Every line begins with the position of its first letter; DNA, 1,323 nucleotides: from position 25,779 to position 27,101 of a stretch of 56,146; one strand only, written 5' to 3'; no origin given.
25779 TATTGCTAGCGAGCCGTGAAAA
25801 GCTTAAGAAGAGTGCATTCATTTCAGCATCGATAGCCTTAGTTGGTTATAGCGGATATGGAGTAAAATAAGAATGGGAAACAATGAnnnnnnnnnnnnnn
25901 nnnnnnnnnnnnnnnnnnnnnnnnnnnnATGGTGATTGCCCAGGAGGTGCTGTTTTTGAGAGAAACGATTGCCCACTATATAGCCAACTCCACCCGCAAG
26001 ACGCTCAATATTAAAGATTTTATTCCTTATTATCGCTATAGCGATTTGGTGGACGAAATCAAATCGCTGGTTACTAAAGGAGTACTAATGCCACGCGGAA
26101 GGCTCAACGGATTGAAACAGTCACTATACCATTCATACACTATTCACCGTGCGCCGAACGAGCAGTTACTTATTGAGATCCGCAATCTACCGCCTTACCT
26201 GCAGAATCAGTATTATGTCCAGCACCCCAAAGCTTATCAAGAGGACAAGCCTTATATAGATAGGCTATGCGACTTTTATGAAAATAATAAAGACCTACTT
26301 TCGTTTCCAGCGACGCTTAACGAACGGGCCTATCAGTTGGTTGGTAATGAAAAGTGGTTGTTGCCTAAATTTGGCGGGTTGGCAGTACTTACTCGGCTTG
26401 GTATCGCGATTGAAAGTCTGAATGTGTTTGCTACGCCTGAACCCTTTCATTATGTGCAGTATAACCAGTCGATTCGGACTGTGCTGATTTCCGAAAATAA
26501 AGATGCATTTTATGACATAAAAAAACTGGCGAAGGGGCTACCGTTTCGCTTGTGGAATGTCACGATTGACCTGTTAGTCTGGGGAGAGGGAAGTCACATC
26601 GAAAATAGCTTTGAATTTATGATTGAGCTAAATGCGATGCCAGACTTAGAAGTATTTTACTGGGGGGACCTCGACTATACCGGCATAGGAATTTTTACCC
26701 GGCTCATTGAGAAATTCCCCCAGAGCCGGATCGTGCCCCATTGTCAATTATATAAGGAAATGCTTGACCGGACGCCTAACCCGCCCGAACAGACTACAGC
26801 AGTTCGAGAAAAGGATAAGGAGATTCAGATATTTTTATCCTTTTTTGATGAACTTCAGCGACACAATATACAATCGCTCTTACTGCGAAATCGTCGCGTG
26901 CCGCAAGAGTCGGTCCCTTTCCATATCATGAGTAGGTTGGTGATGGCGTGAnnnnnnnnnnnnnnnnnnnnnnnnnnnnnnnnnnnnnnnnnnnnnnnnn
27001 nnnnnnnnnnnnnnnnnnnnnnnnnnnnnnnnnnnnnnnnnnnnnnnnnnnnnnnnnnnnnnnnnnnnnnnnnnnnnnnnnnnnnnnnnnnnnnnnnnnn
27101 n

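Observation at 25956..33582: Four-gene Toprim + SMC/condensin-like operon: a divergent Wadjet-like candidate with permuted gene order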

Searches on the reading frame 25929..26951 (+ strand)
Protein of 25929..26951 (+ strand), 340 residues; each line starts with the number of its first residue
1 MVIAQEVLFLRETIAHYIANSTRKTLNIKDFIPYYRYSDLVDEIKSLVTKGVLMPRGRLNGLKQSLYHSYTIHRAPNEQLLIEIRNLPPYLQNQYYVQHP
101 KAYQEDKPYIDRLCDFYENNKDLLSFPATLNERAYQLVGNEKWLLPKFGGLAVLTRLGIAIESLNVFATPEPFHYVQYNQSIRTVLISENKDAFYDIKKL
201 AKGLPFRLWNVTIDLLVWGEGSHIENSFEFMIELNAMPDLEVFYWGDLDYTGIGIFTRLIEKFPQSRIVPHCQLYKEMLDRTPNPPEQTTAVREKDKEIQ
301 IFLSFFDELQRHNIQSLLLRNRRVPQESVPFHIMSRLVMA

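Call 3: search_protein_families(library=pfam, proteins=[window:25929-26951:+], max_evalue=1)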
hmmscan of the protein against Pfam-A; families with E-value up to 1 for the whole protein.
window:25929-26951:+ (340 aa): 2 families
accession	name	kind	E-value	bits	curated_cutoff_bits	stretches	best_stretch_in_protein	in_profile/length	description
PF09983.15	JetD_C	-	6.3e-12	45.6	22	1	178-334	36-175/179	Wadjet protein JetD, C-terminal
PF09664.16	DUF2399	-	0.018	15.2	23.4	1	212-267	41-95/152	Protein of unknown function C-terminus (DUF2399)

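Call 4: search_protein_families(library=padloc, proteins=[window:25929-26951:+], max_evalue=1)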
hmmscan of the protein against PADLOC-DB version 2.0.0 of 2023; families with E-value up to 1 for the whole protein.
window:25929-26951:+ (340 aa): 14 families
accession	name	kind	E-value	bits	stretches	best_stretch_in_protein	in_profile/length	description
PDLC00592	JetD3|JetD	-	3.4e-71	238.4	1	13-336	3-340/346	DUF2239; DUF2220 domain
PDLC00591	JetD3|JetD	-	7.1e-69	230.8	1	34-336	39-348/350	DUF2239; DUF2220 domain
PDLC00594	JetD3|JetD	-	8.8e-21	72.7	1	103-335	113-335/345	DUF2239; DUF2220 domain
PDLC00522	JetD1|JetD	-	3.3e-10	37.6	1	177-269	239-316/382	DUF2220; DUF3322; DUF2399 domain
PDLC00533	JetD1|JetD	-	6e-08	30.1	1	182-264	267-343/409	DUF2220; DUF3322; DUF2399 domain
PDLC00520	JetD1|JetD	-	1.6e-07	28.7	1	179-277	233-320/398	DUF2220; DUF3322; DUF2399 domain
PDLC00530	JetD1|JetD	-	3.5e-07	27.9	1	178-268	243-318/391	DUF2220; DUF3322; DUF2399 domain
PDLC00527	JetD1|JetD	-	1.7e-05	22.1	1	239-266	293-320/387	DUF2220; DUF3322; DUF2399 domain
PDLC00593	JetD3|JetD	-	3.4e-05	21.2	1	125-329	140-340/347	DUF2239; DUF2220 domain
PDLC00521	JetD1|JetD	-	0.00017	18.9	1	237-298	301-360/395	DUF2220; DUF3322; DUF2399 domain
PDLC00524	JetD1|JetD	-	0.0008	16.6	1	215-273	275-331/387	DUF2220; DUF3322; DUF2399 domain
PDLC00556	JetD2|JetD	-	0.0033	14.6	1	238-266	333-361/430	DUF2220; DUF3322; DUF2399 domain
PDLC00531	JetD1|JetD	-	0.0045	14.5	1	230-279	135-182/234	DUF2220; DUF3322; DUF2399 domain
PDLC00523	JetD1|JetD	-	0.012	12.6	1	239-329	297-386/398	DUF2220; DUF3322; DUF2399 domain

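Call 5: search_protein_families(library=ncbifam, proteins=[window:25929-26951:+], max_evalue=1)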
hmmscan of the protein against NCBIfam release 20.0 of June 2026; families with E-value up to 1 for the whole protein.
window:25929-26951:+ (340 aa): 0 families

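Call 15: find_homologous_proteins(query=window:25929-26951:+, max_evalue=0.00001)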
Query window:25929-26951:+ (340 aa): 8 proteins with E <= 0.00001 among 1747 candidates.
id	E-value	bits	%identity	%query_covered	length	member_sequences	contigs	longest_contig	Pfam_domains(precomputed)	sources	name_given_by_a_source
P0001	7.5e-229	777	100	100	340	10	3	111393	PF09983.16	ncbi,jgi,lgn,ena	-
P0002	2.5e-188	643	83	97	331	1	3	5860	PF09983.16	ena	-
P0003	1.4e-160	552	72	97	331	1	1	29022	PF09983.16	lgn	-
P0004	8.1e-125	435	60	96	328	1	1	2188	PF09664.17,PF09983.16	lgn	-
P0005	2.6e-95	338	48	96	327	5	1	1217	PF09983.16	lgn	-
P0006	5.8e-95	336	48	96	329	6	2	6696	PF09983.16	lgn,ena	-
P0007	1.7e-71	259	59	61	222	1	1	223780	-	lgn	-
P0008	8.8e-17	79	33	60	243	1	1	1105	PF09983.16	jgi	jgi:hypothetical protein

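Call 17: find_encoding_contigs(protein=P0001, flank=10000, max_places=4)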
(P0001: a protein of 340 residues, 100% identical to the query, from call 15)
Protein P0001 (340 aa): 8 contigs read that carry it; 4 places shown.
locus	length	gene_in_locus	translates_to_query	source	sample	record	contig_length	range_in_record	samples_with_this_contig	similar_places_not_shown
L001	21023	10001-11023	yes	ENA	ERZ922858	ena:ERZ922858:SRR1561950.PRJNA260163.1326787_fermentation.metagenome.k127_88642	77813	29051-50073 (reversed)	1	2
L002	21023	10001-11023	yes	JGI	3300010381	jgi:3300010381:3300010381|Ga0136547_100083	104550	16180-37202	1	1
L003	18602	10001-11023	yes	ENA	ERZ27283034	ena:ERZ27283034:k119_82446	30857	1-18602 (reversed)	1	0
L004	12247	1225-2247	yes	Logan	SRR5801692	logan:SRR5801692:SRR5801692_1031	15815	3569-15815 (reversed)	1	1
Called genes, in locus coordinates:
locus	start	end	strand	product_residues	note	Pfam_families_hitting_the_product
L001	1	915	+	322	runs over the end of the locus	PF03320:FBPase_glpX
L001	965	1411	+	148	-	PF09835:DUF2062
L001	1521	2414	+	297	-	PF01476:LysM, PF01551:Peptidase_M23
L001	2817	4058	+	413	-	PF04055:Radical_SAM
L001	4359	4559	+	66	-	PF01197:Ribosomal_L31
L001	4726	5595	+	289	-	PF07136:DUF1385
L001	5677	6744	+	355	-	PF03462:PCRF, PF00472:RF-1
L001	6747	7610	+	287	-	PF17827:PrmC_N, PF00891:Methyltransf_2 (weak), PF05175:MTS, PF06325:PrmA, PF08241:Methyltransf_11 (weak), PF08242:Methyltransf_12 (weak), PF13649:Methyltransf_25, PF13847:Methyltransf_31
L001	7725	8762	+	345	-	PF01300:Sua5_yciO_yrdC, PF03481:Sua5_C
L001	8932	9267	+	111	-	PF01909:NTP_transf_2, PF18765:Polbeta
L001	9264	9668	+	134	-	PF05168:HEPN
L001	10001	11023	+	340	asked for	PF09983:JetD_C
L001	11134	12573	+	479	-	-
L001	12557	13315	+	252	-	PF19539:DUF6063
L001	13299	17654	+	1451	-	-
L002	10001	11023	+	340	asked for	PF09983:JetD_C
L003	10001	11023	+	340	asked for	PF09983:JetD_C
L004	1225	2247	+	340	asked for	PF09983:JetD_C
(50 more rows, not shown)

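Call 18: find_related_loci(query=A1, collection=genome_contigs, flank=10000)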
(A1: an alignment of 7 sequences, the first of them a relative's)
Query A1 (340 aa) in genome_contigs; peptide patterns used: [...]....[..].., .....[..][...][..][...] (x = any residue, [..] = any of these).
78 stretches matched a pattern; 31 encode a relative of the query (tblastn E <= 1e-3); 31 distinct loci.
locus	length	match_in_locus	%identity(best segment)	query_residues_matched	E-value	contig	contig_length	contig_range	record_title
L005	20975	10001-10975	49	14-339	2e-103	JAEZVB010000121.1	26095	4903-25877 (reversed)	MAG: Bacillota bacterium isolate OH_PFB_106 k127_987794, whole genome shotgun sequence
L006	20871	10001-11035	33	10-331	1e-46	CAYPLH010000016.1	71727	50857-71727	MAG TPA_asm: uncultured Clostridiaceae bacterium isolate binchicken_co173_425 genome assembly, contig: NODE_1273_length_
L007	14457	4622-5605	30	18-335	5e-41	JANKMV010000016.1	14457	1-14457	MAG: Bacillota bacterium isolate M17C-03 NODE_16_length_14457_cov_3.230176, whole genome shotgun sequence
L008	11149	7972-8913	32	28-332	7e-41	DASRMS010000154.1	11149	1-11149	MAG TPA_asm: Oscillospiraceae bacterium isolate SMAG_U10222 k141_242924, whole genome shotgun sequence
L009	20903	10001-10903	31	37-335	7e-39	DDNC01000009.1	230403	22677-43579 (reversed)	MAG TPA_asm: Firmicutes bacterium UBA2530 UBA2530_contig_151, whole genome shotgun sequence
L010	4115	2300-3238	32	37-331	5e-38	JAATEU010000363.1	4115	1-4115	MAG: Clostridiales bacterium isolate bin_114 k141_16851190, whole genome shotgun sequence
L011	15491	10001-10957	30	37-338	1e-35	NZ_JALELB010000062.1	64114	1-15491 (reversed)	MAG: Ruminococcus sp. isolate SUG102 k141_915576, whole genome shotgun sequence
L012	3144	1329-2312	30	28-338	3e-35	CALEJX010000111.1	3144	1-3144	MAG TPA_asm: uncultured Ruminococcus sp. isolate SRR1747018_bin.21_CONCOCT_v1.1_MAG genome assembly, contig: ERZ808240.1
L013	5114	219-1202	29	28-338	4e-34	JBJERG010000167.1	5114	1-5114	MAG: Ruminococcus sp. isolate FUKU06_bin.005 NODE_3058_length_5114_cov_6.118996, whole genome shotgun sequence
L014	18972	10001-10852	31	60-338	5e-33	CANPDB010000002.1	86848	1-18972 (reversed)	MAG TPA_asm: uncultured Clostridium sp. isolate SRR15730524_bin.83_metawrap_v1.3_MAG genome assembly, contig: NODE.342_l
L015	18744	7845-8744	31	37-327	1e-36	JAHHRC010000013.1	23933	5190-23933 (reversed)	MAG: Erysipelotrichaceae bacterium isolate MAG020 MAG020_13, whole genome shotgun sequence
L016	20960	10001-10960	28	28-334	3e-32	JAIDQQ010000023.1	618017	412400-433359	MAG: Ruminococcus sp. isolate SC0360_S7_1 SC0360_S7_1_contig_23, whole genome shotgun sequence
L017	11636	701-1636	30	37-334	8e-32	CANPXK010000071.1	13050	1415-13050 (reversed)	MAG: uncultured Clostridia bacterium isolate Lapin-004__bin96 genome assembly, contig: Lapin-004__NODE_6395_length_13050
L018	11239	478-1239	33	23-265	4e-31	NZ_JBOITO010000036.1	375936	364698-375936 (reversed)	MAG: Clostridium sp. isolate Enrichment1 NODE_5_length_375936_cov_259.460883, whole genome shotgun sequence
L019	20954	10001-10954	29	23-327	1e-30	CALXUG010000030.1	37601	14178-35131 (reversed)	MAG: uncultured Clostridia bacterium isolate BRZ_EN__bin1 genome assembly, contig: BRZ_EN__NODE_1007_length_37601_cov_6.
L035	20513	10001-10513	26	122-279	1e-4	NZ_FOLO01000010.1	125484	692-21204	Pseudoalteromonas denitrificans DSM 6059, whole genome shotgun sequence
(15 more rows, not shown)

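Call 23: search_dna_similar(query=window:25929-26951:+, collection=plasmids, mode=protein, max_evalue=0.001, max_rows=15)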
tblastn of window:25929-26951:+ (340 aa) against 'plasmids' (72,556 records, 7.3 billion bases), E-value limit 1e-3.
Records with a match: 13; places in all: 13; records where one place covers at least 80% of the query: 9.
Best place of each record, by identity: <60% 13.
By first word of the organism name: Bacillus 10; Pontibacillus 1; Clostridium 1; Priestia 1.
By predicted mobility (MOB-suite, as given by PLSDB): non-mobilizable 11; conjugative 2.
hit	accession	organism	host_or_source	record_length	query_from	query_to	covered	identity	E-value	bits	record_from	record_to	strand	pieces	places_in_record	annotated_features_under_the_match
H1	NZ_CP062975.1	Pontibacillus sp. ALD_SL1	mangrove mud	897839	10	338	97%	26.8%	1e-19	97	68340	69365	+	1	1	Wadjet anti-phage system protein JetD domain-containing protein | MerR family DNA-binding transcriptional regulator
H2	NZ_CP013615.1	Clostridium perfringens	canine,Pure culture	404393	18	327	91%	26.6%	2e-24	111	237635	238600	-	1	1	Wadjet anti-phage system protein JetD domain-containing protein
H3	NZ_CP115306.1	Bacillus cereus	microbe,Penaeus vannamei pond water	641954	37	334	88%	26.0%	7e-6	56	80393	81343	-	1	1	Wadjet anti-phage system protein JetD domain-containing protein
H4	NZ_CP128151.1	Bacillus albus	bacterial isolate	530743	37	334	88%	25.3%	4e-6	56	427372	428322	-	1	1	Wadjet anti-phage system protein JetD domain-containing protein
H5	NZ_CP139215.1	Bacillus cereus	environmental samples,soil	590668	37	334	88%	24.8%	3e-7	60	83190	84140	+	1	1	Wadjet anti-phage system protein JetD domain-containing protein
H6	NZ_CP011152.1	Bacillus cereus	cell culture,soil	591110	37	334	88%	24.8%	3e-7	60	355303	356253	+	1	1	Wadjet anti-phage system protein JetD domain-containing protein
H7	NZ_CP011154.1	Bacillus cereus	cell culture,soil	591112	37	334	88%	24.8%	3e-7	60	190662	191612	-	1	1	Wadjet anti-phage system protein JetD domain-containing protein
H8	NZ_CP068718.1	Bacillus cereus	single cell,oral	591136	37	334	88%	24.8%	3e-7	60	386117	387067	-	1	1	Wadjet anti-phage system protein JetD domain-containing protein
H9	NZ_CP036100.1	Bacillus mycoides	cell culture,soil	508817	37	334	88%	24.8%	5e-7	59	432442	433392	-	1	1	Wadjet anti-phage system protein JetD domain-containing protein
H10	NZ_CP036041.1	Bacillus mycoides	cell culture,soil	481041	132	331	59%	30.1%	2e-9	66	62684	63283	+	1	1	Wadjet anti-phage system protein JetD domain-containing protein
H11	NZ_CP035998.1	Bacillus mycoides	cell culture,soil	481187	132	331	59%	30.1%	2e-9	66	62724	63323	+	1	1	Wadjet anti-phage system protein JetD domain-containing protein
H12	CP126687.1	Bacillus bombysepticus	Microtermes sp. colony Mi106,bacterial ...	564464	132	337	61%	28.9%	4e-9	66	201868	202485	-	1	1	DUF2220 family protein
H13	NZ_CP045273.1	Priestia megaterium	pure culture,Paper surface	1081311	145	336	56%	24.6%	4e-4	50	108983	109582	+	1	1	none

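Call 24: get_annotated_region(hit=H2, flank=9000)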
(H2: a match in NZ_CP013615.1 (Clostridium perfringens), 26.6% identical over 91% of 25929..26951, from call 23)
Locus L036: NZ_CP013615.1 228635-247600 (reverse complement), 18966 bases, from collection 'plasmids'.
description: Clostridium perfringens strain JP838 plasmid pJFP838A, complete sequence
organism: Clostridium perfringens (NCBI taxid 1502)
taxonomy: Bacteria; Bacillota; Clostridia; Eubacteriales; Clostridiaceae; Clostridium; Clostridium perfringens
host: -; source: canine,Pure culture; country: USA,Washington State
typing (MOB-suite, as given by PLSDB): non-mobilizable
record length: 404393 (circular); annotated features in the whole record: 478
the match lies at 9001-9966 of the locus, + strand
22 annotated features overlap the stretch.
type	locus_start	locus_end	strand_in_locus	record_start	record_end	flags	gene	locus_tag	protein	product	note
CDS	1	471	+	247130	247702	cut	-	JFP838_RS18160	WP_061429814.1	hypothetical protein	-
CDS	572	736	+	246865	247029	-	-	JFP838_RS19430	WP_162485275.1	hypothetical protein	-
CDS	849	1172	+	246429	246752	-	-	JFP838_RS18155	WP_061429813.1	leucine-rich repeat domain-containing protein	-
CDS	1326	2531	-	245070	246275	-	-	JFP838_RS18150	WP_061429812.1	hypothetical protein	-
CDS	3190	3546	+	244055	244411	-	-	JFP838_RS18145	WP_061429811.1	aminoacyl-tRNA hydrolase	-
CDS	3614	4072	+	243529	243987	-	-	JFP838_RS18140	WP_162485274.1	hypothetical protein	-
CDS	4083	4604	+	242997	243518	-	-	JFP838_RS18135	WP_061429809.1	hypothetical protein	-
CDS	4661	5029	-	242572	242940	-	-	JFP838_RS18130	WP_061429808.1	hypothetical protein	-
CDS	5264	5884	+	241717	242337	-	-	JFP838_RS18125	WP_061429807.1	ribonuclease H family protein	-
CDS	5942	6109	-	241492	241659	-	-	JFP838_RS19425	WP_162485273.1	hypothetical protein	-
CDS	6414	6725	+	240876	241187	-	-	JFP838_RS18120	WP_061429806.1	hypothetical protein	-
CDS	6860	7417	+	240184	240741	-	-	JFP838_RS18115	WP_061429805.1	SprT-like domain-containing protein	-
CDS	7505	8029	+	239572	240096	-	-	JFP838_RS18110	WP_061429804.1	dual specificity protein phosphatase family protein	-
CDS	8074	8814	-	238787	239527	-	-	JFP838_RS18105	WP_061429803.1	hypothetical protein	-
CDS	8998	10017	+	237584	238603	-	-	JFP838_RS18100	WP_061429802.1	Wadjet anti-phage system protein JetD domain-containing protein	-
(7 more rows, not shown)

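Call 25: get_annotated_region(hit=H5, flank=9000)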
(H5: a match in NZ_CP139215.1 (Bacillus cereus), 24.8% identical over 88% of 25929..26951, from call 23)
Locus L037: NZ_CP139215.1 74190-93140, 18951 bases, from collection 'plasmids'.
description: Bacillus cereus strain A01 plasmid unnamed, complete sequence
organism: Bacillus cereus (NCBI taxid 1396)
taxonomy: Bacteria; Bacillota; Bacilli; Bacillales; Bacillaceae; Bacillus; Bacillus cereus
host: -; source: environmental samples,soil; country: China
typing (MOB-suite, as given by PLSDB): non-mobilizable; replicon rep_cluster_125; mating-pair formation MPF_T
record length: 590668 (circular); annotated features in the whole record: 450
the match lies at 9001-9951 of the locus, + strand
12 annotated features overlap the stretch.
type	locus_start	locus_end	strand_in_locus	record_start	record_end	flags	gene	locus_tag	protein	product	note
CDS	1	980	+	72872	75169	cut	-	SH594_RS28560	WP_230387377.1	UvrD-helicase domain-containing protein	-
CDS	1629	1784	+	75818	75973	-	-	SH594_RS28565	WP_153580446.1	hypothetical protein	-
CDS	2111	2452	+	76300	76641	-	-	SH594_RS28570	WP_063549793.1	hypothetical protein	-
CDS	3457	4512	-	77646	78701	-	-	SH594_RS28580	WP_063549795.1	hypothetical protein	-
CDS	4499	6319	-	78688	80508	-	-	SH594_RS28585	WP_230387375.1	AAA family ATPase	-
CDS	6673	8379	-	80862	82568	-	-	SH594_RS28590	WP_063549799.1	DUF2075 domain-containing protein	-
CDS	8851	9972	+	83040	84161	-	-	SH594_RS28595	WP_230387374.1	Wadjet anti-phage system protein JetD domain-containing protein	-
CDS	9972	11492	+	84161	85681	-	-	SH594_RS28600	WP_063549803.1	hypothetical protein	-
CDS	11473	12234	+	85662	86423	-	-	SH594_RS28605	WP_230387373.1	DUF6063 family protein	-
CDS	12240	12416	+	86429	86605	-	-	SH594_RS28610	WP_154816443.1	hypothetical protein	-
CDS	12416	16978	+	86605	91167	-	-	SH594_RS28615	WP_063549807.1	hypothetical protein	-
CDS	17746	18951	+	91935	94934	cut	-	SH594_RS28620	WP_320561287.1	DEAD/DEAH box helicase family protein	-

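Call 50: search_protein_families(library=padloc, proteins=[L035:1941-3299:+, L035:3301-4104:+, L035:4116-9638:+, L035:9638-10699:+], max_evalue=0.001)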
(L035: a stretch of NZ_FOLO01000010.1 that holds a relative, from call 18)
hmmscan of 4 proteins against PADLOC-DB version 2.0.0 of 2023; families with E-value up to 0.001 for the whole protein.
L035:1941-3299:+ (452 aa): 0 families

L035:3301-4104:+ (267 aa): 0 families

L035:4116-9638:+ (1840 aa): 0 families

L035:9638-10699:+ (353 aa): 8 families
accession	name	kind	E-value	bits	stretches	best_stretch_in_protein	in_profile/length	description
PDLC00527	JetD1|JetD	-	1e-16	59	1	79-341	110-381/387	DUF2220; DUF3322; DUF2399 domain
PDLC00592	JetD3|JetD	-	7.1e-13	46.6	1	127-296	127-285/346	DUF2239; DUF2220 domain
PDLC00591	JetD3|JetD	-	6e-09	33.7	1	126-298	134-297/350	DUF2239; DUF2220 domain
PDLC00531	JetD1|JetD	-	3e-08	31.5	1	256-341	145-232/234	DUF2220; DUF3322; DUF2399 domain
PDLC00533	JetD1|JetD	-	4.1e-06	24.1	1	189-279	268-342/409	DUF2220; DUF3322; DUF2399 domain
PDLC00522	JetD1|JetD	-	1.1e-05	22.7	1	253-281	284-312/382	DUF2220; DUF3322; DUF2399 domain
PDLC00530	JetD1|JetD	-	1.8e-05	22.2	1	255-280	289-314/391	DUF2220; DUF3322; DUF2399 domain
PDLC00556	JetD2|JetD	-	0.00097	16.3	0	257-278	336-357/430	DUF2220; DUF3322; DUF2399 domain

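Call 75: get_annotated_region(hit=H10, flank=9000)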
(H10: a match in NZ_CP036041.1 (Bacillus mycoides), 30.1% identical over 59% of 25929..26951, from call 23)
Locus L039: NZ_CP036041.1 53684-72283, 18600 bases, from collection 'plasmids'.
description: Bacillus mycoides strain BPN573 plasmid p481
organism: Bacillus mycoides (NCBI taxid 1405)
taxonomy: Bacteria; Bacillota; Bacilli; Bacillales; Bacillaceae; Bacillus; Bacillus mycoides
host: -; source: cell culture,soil; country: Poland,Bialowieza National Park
typing (MOB-suite, as given by PLSDB): conjugative; relaxase MOBP; mating-pair formation MPF_T
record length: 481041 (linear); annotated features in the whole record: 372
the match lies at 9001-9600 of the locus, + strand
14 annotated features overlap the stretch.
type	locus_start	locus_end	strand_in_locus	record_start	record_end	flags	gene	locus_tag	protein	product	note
CDS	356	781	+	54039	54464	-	-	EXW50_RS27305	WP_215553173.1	GTP pyrophosphokinase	-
CDS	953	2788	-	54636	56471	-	-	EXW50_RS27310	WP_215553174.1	DNA/RNA helicase domain-containing protein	-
CDS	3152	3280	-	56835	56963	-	-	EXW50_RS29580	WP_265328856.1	hypothetical protein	-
CDS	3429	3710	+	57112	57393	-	-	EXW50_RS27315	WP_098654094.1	hypothetical protein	-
CDS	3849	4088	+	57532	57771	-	-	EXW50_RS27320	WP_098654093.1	hypothetical protein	-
CDS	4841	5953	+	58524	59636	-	-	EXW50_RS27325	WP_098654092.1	hypothetical protein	-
CDS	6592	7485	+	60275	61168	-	-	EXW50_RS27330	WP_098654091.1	hypothetical protein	-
CDS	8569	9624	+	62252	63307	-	-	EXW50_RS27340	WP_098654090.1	Wadjet anti-phage system protein JetD domain-containing protein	-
CDS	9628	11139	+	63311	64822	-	-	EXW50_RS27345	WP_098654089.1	hypothetical protein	-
CDS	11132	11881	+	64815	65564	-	-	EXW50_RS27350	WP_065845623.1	DUF6063 family protein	-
CDS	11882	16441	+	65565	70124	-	-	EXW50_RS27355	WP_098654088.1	hypothetical protein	-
CDS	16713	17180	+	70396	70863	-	-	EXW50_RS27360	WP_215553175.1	SLATT domain-containing protein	-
CDS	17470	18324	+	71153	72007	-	-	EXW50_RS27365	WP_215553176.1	DUF2971 domain-containing protein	-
CDS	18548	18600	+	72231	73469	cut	-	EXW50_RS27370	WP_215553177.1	RES domain-containing protein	-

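Call 76: get_annotated_region(hit=H1, flank=9000)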
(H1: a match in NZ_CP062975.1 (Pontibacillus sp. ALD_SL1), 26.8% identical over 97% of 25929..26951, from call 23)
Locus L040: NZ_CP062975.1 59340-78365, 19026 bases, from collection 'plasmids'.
description: Pontibacillus sp. ALD_SL1 plasmid unnamed, complete sequence
organism: Pontibacillus sp. ALD_SL1 (NCBI taxid 2777185)
taxonomy: Bacteria; Bacillota; Bacilli; Bacillales; Bacillaceae; Pontibacillus; Pontibacillus sp. ALD SL1
host: -; source: mangrove mud; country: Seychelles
typing (MOB-suite, as given by PLSDB): non-mobilizable
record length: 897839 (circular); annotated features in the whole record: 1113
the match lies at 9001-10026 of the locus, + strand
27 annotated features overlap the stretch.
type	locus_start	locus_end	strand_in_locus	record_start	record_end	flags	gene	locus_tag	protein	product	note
CDS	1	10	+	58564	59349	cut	-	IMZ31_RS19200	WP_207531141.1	hypothetical protein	-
CDS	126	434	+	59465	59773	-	-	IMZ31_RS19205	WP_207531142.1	hypothetical protein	-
CDS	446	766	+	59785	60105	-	-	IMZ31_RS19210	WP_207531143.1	hypothetical protein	-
CDS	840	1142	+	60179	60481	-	-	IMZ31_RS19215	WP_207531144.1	hypothetical protein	-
CDS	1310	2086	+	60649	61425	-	-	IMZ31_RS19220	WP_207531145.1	HNH endonuclease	-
CDS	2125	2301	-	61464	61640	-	-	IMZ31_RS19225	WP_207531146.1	hypothetical protein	-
CDS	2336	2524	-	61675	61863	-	-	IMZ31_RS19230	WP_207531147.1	hypothetical protein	-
CDS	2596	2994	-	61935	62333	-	-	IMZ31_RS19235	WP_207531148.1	hypothetical protein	-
CDS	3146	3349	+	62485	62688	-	-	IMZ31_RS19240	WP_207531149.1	hypothetical protein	-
CDS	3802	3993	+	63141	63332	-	-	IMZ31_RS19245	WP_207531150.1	hypothetical protein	-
CDS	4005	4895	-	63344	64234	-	murB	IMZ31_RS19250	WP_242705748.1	UDP-N-acetylmuramate dehydrogenase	-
CDS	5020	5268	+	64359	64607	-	-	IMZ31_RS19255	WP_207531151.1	topoisomerase C-terminal repeat-containing protein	-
CDS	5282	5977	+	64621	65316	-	-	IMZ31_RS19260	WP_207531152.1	hypothetical protein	-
CDS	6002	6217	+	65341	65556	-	-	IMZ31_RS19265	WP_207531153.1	hypothetical protein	-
CDS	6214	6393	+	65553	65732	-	-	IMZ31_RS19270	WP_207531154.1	hypothetical protein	-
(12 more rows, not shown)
